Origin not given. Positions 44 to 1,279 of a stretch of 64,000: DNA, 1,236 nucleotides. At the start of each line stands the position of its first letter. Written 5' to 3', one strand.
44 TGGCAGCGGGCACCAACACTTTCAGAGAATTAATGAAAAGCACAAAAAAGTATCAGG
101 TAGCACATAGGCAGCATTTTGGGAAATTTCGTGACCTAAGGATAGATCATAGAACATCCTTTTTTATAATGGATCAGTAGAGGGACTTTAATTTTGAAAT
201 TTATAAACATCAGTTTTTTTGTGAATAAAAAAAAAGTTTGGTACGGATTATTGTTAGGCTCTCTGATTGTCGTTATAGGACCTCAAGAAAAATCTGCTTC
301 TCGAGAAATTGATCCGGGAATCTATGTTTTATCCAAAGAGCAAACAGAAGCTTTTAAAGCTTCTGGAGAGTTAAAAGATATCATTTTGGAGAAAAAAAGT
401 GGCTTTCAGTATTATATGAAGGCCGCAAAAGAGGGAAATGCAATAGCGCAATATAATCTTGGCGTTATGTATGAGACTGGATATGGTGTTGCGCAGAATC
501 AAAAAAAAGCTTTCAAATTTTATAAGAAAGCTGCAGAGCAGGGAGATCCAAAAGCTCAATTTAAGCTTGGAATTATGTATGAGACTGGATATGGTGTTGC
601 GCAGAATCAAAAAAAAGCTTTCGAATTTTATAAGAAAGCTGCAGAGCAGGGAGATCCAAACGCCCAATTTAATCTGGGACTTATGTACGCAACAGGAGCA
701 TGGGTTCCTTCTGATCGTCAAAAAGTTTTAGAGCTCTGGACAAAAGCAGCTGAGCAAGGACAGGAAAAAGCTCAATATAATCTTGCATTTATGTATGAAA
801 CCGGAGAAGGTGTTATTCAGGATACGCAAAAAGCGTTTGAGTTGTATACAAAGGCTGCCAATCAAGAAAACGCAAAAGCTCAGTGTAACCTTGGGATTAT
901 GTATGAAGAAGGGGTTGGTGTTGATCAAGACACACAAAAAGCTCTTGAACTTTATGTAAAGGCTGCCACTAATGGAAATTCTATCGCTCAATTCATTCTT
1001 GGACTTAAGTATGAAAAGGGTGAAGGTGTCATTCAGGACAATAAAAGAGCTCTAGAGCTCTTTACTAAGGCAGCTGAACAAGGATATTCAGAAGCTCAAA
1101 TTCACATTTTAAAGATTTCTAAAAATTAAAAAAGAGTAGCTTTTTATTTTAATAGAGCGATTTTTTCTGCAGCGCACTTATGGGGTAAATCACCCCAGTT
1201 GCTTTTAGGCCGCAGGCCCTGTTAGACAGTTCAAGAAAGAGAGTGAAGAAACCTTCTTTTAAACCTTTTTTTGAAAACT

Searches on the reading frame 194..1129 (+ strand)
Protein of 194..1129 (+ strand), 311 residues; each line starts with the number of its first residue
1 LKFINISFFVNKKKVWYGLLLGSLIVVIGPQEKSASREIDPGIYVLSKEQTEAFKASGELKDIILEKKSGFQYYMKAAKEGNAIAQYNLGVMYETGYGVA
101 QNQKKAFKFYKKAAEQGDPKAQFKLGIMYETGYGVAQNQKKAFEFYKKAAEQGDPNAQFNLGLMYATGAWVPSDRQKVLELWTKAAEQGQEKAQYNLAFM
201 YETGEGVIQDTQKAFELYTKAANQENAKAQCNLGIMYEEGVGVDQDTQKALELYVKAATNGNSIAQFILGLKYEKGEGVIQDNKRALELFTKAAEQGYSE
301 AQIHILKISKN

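Call 13: search_protein_families(library=pfam, proteins=[window:194-1129:+], max_evalue=0.01)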
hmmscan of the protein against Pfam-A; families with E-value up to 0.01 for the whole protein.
window:194-1129:+ (311 aa): 4 families
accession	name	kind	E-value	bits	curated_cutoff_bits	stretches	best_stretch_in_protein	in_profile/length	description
PF08238.18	Sel1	-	1.5e-70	231.6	30.7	6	83-118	1-36/36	Sel1 repeat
PF23310.1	TPR_27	-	8.7e-10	38.7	27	2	139-232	12-102/110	Plant tetratrico peptide repeats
PF20308.4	TPR-S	-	0.0032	18.5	27.6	0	176-258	3-86/102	Tetratricopeptide Repeats-Sensor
PF08773.16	CathepsinC_exc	-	0.0078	16.9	27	0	73-115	50-90/121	Cathepsin C exclusion domain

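Call 21: find_encoding_contigs(protein=window:221-1129:+, flank=3000, max_places=10)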
Protein window:221-1129:+ (302 aa): 1 contig read that carries it; 1 place shown.
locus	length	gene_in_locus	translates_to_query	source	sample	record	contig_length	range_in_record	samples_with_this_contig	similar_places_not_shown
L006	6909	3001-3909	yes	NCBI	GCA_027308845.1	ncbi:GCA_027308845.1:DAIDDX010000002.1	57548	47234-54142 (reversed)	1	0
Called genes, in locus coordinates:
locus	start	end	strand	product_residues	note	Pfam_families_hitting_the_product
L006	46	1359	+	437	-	PF07690:MFS_1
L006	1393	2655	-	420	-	PF07690:MFS_1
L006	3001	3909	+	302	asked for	-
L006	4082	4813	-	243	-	PF00293:NUDIX (weak)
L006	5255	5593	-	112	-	-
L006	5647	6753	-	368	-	PF17761:DUF1016_N, PF06250:YhcG_C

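Call 36: find_homologous_proteins(query=window:221-1129:+, max_evalue=1e-10)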
Query window:221-1129:+ (302 aa): 7246 proteins with E <= 1e-10 among 8000 candidates; the best 120 are listed.
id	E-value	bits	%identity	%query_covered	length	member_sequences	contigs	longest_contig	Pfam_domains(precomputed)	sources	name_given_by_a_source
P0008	2.7e-102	360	38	83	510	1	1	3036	PF23310.2,PF08238.19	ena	-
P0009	1.7e-98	347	43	73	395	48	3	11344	PF08238.19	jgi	jgi:TPR repeat protein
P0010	7.2e-98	345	47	81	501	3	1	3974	PF08238.19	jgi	-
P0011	7.7e-95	335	42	77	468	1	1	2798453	PF23310.2,PF08238.19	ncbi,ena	-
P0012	4.5e-91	323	49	55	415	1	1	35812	PF08238.19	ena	-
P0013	7.5e-89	316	45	78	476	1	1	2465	PF13650.12,PF23310.2,PF08238.19,PF13975.12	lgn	-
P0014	8.6e-87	309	47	77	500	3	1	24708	PF23310.2,PF13432.13,PF08238.19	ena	-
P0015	3.1e-84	301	33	77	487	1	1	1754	PF23310.2,PF08238.19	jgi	jgi:TPR repeat protein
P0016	6.8e-84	299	49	77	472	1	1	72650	PF13414.13,PF23310.2,PF08238.19,PF20308.5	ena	-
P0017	2.1e-83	298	42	81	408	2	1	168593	PF23310.2,PF13432.13,PF08238.19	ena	-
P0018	8.2e-83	296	48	66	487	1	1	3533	PF08238.19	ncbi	-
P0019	1.0e-81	292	48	78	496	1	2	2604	PF13432.13,PF08238.19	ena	-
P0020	3.3e-81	291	48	75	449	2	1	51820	PF13432.13,PF13676.12,PF08238.19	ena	-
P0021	2.0e-80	288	39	85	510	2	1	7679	PF23310.2,PF08238.19,PF20308.5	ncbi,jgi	jgi:TPR repeat protein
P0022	1.1e-78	282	47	77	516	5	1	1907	PF21941.3,PF23310.2,PF08238.19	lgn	-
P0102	1.6e-61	226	44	78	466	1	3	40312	PF13432.13,PF08238.19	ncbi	-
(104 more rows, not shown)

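Call 43: find_encoding_contigs(protein=window:194-1129:+, flank=3000, max_places=10)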
Protein window:194-1129:+ (311 aa): no gene with exactly this product is on record in the collection.

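Call 54: find_encoding_contigs(protein=P0102, flank=10000, max_places=4)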
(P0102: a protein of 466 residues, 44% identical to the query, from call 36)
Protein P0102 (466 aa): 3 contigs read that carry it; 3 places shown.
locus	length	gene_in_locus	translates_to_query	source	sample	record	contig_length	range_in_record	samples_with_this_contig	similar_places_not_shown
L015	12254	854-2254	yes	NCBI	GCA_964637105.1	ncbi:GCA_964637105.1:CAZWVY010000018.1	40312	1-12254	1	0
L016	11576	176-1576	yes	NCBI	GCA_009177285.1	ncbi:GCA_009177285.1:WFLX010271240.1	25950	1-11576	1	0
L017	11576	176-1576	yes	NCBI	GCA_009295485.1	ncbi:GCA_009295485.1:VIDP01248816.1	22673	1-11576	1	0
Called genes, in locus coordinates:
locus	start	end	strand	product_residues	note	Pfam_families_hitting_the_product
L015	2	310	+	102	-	?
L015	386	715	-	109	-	-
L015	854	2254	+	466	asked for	PF13432:TPR_16 (faint), PF08238:Sel1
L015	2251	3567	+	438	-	-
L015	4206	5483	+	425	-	PF08238:Sel1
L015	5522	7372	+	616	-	PF00069:Pkinase, PF07714:PK_Tyr_Ser-Thr, PF03109:ABC1 (weak), PF13432:TPR_16 (faint), PF08238:Sel1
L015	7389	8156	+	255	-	-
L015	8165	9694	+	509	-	PF13432:TPR_16 (faint), PF08238:Sel1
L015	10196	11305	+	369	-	PF13620:CarboxypepD_reg (weak), PF13715:CarbopepD_reg_2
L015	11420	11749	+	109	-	PF00515:TPR_1 (faint), PF13181:TPR_8 (faint)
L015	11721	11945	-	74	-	-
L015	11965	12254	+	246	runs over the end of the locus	PF08238:Sel1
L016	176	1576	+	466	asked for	PF13432:TPR_16 (faint), PF08238:Sel1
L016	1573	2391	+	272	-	-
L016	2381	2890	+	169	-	-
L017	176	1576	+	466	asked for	PF13432:TPR_16 (faint), PF08238:Sel1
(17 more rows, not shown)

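Call 67: list_cluster_members(proteins=[window:221-1129:+, window:2867-3973:-, window:4222-4887:-, window:4943-5281:+, window:5524-6726:+, window:6787-8388:+, window:8525-9883:+])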
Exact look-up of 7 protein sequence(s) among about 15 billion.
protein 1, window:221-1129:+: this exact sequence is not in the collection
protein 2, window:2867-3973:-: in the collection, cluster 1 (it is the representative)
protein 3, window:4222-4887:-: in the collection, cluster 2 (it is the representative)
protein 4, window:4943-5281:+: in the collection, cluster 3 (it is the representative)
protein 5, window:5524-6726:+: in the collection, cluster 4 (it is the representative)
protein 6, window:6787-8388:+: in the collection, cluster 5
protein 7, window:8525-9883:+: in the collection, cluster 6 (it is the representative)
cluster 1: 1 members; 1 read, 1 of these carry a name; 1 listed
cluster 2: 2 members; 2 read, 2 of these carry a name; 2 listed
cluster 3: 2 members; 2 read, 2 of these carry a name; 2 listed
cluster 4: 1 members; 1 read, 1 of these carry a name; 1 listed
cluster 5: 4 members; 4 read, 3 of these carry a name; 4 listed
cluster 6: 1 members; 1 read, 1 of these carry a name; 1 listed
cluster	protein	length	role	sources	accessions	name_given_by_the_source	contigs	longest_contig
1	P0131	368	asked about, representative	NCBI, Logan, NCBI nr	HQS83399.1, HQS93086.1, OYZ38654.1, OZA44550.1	MAG: hypothetical protein B7Y25_00055 [Alphaproteobacteria bacterium 16-39-46]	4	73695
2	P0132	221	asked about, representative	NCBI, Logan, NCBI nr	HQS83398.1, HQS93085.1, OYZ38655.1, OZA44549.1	MAG: hypothetical protein B7Y25_00060 [Alphaproteobacteria bacterium 16-39-46]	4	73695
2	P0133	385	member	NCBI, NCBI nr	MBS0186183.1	MAG: tyrosine-type recombinase/integrase [Proteobacteria bacterium] | tyrosine-type recombinase/integrase [Pseudomonadota bacterium]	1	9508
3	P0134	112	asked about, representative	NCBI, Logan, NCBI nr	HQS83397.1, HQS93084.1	MAG TPA: GNAT family N-acetyltransferase [Alphaproteobacteria bacterium] | GNAT family N-acetyltransferase [Alphaproteobacteria bacterium]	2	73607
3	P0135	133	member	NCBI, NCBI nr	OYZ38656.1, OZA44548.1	MAG: GNAT family N-acetyltransferase [Alphaproteobacteria bacterium 16-39-46]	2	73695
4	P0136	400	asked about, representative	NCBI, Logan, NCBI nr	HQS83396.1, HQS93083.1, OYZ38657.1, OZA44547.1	MAG: hypothetical protein B7Y25_00070 [Alphaproteobacteria bacterium 16-39-46]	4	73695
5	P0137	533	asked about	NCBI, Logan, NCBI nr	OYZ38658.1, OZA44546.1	MAG: hypothetical protein B7Y25_00075 [Alphaproteobacteria bacterium 16-39-46]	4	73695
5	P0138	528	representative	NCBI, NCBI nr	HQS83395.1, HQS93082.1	MAG TPA: SulP family inorganic anion transporter [Alphaproteobacteria bacterium] | SulP family inorganic anion transporter [Alphaproteobacteria bacterium]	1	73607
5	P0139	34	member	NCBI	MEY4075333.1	MAG: hypothetical protein RJA29_2690, partial [Pseudomonadota bacterium]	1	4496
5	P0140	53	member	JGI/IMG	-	-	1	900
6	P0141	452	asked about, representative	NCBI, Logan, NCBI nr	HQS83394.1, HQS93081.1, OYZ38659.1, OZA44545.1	MAG: MBL fold metallo-hydrolase [Alphaproteobacteria bacterium 16-39-46]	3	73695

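Call 68: find_encoding_contigs(protein=P0133, flank=10000, max_places=6)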
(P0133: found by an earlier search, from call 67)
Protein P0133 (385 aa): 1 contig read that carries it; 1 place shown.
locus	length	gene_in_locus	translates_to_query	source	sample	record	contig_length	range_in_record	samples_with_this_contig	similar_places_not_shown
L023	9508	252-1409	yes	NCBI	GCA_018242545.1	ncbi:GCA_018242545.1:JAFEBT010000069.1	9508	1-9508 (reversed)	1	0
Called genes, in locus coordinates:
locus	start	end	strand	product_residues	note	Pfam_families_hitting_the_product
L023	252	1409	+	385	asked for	PF13356:Arm-DNA-bind_3, PF14659:Phage_int_SAM_3 (weak), PF00589:Phage_integrase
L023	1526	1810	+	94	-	PF05973:Gp49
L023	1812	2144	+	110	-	PF13744:HTH_37, PF01381:HTH_3 (weak), PF13560:HTH_31 (faint)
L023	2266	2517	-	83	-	-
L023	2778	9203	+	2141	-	PF13516:LRR_6 (faint)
